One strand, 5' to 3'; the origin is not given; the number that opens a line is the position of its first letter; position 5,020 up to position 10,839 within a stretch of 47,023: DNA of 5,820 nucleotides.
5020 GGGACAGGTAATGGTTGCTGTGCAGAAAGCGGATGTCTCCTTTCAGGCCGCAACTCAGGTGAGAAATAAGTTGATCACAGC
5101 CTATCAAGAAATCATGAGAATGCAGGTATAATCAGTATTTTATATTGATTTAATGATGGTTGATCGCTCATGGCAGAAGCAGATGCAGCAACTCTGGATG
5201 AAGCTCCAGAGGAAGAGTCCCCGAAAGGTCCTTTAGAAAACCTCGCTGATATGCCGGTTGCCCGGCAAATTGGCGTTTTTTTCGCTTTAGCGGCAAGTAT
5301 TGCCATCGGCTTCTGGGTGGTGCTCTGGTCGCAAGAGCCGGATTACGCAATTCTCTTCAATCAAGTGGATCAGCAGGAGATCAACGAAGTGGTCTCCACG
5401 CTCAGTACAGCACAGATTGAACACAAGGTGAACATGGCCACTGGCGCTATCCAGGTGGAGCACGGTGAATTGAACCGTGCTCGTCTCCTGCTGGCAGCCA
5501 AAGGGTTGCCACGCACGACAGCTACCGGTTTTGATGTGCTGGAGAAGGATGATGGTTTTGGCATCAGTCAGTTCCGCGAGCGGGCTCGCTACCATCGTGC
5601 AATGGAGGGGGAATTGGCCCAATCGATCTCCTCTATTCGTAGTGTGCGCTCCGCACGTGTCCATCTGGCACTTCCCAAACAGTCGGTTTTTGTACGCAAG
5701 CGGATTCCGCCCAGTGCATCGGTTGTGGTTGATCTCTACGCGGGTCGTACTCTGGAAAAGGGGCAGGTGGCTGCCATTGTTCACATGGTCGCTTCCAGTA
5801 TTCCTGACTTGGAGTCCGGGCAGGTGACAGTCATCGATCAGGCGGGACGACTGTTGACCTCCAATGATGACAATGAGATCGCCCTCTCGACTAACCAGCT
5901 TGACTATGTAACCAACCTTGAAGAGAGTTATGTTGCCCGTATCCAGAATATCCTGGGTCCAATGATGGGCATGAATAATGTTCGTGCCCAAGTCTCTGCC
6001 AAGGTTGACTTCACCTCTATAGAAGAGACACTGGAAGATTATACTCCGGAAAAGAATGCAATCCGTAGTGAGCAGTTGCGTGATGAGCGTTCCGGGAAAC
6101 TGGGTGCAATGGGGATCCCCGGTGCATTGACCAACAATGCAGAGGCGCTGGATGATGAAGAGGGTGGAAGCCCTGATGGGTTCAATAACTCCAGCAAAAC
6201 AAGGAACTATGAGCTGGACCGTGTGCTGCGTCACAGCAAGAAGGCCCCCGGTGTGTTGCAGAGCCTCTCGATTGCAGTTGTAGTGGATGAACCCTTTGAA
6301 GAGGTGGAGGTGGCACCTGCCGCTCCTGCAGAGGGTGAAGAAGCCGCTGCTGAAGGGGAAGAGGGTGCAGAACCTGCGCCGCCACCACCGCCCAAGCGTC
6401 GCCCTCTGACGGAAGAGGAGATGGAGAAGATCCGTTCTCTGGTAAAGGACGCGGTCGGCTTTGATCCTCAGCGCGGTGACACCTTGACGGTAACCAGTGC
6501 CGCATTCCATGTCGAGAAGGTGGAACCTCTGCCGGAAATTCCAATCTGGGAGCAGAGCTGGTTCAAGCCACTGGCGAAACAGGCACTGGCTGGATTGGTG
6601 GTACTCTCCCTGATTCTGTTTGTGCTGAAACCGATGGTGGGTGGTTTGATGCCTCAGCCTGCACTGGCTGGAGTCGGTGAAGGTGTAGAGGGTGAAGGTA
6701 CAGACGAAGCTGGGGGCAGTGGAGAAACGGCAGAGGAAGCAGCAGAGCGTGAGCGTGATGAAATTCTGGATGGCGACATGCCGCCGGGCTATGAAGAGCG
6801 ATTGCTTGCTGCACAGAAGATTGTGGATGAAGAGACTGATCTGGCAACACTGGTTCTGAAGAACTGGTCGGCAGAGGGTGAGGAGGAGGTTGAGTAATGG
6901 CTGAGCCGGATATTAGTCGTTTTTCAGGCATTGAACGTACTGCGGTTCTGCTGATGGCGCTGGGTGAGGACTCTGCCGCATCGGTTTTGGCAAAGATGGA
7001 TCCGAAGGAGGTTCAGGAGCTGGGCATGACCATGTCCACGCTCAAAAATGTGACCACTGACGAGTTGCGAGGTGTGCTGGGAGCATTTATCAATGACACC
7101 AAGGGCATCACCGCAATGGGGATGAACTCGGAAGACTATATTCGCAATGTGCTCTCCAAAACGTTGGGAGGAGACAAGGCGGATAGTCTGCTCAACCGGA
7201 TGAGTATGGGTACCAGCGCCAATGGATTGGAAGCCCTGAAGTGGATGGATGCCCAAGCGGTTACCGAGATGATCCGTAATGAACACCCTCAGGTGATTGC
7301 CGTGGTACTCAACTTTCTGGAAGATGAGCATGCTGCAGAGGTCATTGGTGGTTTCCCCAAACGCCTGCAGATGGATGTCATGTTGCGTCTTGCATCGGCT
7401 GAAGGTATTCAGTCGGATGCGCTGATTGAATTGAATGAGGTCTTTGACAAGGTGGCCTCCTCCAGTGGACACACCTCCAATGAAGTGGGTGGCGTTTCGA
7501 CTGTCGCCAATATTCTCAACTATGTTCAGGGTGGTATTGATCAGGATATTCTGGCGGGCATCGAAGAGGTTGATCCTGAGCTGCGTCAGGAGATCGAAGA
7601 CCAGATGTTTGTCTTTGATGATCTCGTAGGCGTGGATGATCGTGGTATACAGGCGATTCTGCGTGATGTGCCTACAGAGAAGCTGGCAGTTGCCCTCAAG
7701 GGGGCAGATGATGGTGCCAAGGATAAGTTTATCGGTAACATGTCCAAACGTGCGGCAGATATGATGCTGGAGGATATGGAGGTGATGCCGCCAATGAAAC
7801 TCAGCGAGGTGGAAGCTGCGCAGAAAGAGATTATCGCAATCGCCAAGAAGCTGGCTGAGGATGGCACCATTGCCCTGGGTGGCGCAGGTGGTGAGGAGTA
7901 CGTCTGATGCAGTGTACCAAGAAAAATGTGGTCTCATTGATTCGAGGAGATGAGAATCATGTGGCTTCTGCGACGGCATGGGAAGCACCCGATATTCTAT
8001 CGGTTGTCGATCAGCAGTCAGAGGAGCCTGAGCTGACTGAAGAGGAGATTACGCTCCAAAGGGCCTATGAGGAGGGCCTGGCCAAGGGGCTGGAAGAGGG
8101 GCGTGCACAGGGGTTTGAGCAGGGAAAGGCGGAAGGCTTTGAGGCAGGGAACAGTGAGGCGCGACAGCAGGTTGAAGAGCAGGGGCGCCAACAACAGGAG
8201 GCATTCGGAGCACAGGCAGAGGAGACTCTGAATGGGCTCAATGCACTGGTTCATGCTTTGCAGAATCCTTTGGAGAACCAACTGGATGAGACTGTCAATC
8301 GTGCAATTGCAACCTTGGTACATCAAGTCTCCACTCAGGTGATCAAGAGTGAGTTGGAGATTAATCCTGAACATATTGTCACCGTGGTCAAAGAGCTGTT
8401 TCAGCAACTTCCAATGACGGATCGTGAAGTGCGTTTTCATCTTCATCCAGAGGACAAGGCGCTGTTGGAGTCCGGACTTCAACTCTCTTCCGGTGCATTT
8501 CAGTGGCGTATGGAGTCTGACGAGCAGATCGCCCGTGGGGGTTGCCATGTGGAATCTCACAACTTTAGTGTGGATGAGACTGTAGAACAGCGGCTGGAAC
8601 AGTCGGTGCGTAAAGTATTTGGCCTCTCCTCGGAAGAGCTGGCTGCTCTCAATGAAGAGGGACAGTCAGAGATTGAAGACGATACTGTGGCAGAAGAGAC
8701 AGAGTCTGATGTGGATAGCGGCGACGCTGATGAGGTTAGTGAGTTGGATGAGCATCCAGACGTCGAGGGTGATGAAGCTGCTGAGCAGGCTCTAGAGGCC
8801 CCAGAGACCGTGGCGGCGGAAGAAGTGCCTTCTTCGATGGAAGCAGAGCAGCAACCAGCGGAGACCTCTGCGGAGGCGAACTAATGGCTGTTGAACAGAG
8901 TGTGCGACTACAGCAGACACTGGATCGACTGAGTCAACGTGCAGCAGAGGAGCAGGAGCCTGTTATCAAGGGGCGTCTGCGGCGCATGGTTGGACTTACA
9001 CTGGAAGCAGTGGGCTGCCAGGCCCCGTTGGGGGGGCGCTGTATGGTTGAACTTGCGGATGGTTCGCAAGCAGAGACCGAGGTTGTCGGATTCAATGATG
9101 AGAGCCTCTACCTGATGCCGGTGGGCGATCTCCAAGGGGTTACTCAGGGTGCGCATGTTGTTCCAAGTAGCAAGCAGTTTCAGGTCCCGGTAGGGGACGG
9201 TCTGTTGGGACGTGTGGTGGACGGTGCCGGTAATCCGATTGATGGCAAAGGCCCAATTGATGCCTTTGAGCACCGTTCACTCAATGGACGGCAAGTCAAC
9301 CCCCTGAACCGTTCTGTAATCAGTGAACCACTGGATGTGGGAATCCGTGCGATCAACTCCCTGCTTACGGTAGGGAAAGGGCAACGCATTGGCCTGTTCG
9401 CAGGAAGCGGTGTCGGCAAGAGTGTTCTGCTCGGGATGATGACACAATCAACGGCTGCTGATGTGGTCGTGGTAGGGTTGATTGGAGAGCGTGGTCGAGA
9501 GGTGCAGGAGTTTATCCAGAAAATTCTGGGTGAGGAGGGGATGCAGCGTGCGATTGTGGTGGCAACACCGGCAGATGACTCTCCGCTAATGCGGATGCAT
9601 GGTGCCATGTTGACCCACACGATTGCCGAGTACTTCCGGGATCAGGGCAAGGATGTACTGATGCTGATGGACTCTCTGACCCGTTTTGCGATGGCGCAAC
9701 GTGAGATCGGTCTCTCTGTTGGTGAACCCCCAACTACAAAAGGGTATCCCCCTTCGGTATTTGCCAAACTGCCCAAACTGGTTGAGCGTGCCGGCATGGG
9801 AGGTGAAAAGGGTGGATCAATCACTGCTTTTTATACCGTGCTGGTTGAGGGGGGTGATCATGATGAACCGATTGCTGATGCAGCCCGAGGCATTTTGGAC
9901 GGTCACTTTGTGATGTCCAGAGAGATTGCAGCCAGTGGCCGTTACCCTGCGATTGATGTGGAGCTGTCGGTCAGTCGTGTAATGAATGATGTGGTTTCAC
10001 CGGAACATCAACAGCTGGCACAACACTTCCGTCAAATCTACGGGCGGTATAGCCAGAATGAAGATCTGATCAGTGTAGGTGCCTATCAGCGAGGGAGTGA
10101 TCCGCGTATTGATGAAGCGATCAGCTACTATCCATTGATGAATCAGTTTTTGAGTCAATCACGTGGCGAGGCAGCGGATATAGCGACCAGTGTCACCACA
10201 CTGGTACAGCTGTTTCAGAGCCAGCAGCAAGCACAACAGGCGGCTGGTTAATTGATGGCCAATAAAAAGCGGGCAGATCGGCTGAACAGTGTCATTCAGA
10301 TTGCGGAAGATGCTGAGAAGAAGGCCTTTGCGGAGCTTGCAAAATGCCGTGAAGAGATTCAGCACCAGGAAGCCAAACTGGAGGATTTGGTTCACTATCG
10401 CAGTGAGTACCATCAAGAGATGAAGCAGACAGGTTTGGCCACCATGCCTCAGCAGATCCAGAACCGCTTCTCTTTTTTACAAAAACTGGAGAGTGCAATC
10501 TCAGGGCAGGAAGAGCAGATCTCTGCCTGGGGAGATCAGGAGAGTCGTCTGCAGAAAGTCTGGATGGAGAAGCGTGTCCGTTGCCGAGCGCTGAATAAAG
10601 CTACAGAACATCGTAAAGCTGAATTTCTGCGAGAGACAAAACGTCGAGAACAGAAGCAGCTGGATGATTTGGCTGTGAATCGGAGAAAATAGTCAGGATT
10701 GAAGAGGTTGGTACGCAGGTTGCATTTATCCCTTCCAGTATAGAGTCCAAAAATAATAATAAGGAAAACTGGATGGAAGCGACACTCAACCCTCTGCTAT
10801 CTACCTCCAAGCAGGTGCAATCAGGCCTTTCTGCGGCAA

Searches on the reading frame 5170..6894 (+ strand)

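Call 16: search_protein_families(library=pfam, proteins=[window:5170-6894:+], max_evalue=0.00001)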
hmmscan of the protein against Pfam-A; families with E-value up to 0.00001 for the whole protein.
window:5170-6894:+ (575 aa): 2 families
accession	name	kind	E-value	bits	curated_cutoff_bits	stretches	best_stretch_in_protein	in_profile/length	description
PF01514.23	YscJ_FliF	-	2.6e-61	207.1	24.4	1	55-230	2-178/179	Secretory protein of YscJ/FliF family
PF08345.17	YscJ_FliF_C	-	2.5e-41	142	23.8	1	262-446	1-147/147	Flagellar M-ring protein C-terminal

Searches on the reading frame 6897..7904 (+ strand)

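Call 16: search_protein_families(library=pfam, proteins=[window:6897-7904:+], max_evalue=0.00001)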
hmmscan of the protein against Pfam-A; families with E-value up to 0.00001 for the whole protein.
window:6897-7904:+ (336 aa): 4 families
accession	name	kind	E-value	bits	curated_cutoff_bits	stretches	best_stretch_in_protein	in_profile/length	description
PF01706.21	FliG_C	-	3.2e-43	146.8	23.3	1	221-327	2-108/108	FliG C-terminal domain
PF14842.11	FliG_N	-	3.1e-33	114.9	25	1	9-108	2-101/104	FliG N-terminal domain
PF14841.11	FliG_M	-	1.7e-27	95.8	25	1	120-191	2-73/76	FliG middle domain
PF03448.22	MgtE_N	-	8.3e-09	36.3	25.9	0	247-295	14-62/102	MgtE intracellular N domain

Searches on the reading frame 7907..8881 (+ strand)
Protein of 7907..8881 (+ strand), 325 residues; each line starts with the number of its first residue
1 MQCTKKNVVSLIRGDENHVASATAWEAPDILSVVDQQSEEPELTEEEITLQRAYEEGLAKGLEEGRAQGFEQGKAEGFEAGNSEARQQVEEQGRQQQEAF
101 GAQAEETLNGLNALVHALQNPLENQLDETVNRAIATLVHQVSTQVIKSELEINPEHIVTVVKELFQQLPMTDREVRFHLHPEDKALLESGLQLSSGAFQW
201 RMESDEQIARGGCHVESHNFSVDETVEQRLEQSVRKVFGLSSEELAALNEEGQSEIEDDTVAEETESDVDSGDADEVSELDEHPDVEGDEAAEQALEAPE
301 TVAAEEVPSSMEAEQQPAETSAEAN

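Call 16: search_protein_families(library=pfam, proteins=[window:7907-8881:+], max_evalue=0.00001)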
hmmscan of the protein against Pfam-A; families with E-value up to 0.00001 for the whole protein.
window:7907-8881:+ (325 aa): 1 family
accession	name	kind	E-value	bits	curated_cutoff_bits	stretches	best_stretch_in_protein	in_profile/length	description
PF02108.21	FliH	-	1.6e-29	102.9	24.1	1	107-232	3-127/128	Flagellar assembly protein FliH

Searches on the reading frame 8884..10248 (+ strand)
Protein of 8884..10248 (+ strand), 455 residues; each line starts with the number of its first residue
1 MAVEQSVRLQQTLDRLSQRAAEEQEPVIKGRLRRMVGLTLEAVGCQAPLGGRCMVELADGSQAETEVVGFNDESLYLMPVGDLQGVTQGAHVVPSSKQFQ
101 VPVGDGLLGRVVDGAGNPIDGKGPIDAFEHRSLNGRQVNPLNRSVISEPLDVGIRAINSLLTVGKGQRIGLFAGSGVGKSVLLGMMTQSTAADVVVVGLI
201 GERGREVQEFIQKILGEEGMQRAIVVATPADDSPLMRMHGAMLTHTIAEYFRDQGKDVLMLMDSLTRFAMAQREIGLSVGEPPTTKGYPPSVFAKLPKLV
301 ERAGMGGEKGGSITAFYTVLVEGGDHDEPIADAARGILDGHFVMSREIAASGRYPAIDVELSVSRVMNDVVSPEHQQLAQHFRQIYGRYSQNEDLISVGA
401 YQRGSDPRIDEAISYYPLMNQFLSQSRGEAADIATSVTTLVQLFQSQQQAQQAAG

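Call 16: search_protein_families(library=pfam, proteins=[window:8884-10248:+], max_evalue=0.00001)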
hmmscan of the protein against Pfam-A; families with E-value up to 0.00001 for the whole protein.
window:8884-10248:+ (455 aa): 2 families
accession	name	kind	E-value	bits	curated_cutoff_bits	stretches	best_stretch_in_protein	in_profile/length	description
PF00006.31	ATP-synt_ab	-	3.6e-87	291.9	29.5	1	153-364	1-213/213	ATP synthase alpha/beta family, nucleotide-binding domain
PF18269.6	T3SS_ATPase_C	-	6.2e-27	93.7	22.7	1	371-441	1-71/72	T3SS EscN ATPase C-terminal domain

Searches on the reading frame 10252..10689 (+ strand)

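Call 16: search_protein_families(library=pfam, proteins=[window:10252-10689:+], max_evalue=0.00001)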
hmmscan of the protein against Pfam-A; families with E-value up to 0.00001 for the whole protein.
window:10252-10689:+ (146 aa): 1 family
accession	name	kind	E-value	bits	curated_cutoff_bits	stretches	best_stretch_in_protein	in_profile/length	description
PF02050.21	FliJ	-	2e-21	76.9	28.4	1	25-143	3-121/123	Flagellar FliJ protein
